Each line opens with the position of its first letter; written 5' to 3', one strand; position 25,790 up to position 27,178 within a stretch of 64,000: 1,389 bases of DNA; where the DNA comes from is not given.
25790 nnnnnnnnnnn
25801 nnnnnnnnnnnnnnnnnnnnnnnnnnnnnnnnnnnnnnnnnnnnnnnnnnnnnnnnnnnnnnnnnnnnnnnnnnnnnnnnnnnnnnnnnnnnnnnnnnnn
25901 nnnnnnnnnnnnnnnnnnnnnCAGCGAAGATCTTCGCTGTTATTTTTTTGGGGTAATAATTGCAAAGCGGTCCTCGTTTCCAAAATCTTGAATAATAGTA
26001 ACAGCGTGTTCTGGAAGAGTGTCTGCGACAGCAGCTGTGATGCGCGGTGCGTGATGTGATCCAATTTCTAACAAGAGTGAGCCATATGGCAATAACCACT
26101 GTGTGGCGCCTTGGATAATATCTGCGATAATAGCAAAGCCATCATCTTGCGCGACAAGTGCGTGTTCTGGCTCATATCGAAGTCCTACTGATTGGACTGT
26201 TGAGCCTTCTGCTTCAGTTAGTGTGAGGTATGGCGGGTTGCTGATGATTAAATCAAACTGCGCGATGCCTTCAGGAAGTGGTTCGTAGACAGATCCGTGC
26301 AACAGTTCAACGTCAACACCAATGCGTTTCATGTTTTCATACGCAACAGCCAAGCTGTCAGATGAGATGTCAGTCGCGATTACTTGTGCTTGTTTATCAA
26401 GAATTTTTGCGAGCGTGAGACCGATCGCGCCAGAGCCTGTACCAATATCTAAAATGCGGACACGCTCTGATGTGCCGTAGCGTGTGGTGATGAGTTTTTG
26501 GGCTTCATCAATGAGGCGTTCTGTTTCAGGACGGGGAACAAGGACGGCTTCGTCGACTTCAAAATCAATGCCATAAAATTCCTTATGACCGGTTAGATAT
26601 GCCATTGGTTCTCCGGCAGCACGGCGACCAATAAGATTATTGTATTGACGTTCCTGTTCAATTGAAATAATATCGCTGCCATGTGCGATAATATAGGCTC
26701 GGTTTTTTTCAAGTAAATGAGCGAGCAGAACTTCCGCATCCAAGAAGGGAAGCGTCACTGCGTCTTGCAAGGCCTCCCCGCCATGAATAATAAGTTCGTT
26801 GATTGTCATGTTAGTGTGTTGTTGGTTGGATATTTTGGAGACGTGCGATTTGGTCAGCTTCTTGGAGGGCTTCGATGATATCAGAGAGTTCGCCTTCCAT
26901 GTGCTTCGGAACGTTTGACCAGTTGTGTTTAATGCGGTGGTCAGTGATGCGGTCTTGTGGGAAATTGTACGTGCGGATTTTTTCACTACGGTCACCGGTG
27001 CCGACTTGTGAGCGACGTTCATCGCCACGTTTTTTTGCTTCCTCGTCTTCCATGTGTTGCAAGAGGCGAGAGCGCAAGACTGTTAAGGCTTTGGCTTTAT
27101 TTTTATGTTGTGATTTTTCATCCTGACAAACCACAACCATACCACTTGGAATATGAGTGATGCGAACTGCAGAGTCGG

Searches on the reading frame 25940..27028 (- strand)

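Call 89: search_protein_families(library=padloc, proteins=[window:25940-27028:-], max_evalue=0.00001)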
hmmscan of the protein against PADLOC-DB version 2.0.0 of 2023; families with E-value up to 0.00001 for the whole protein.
window:25940-27028:- (362 aa): 1 family
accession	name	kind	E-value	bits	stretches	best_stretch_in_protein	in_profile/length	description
PDLC04134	mad2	-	1.6e-19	68.1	1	185-326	288-400/492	mads_2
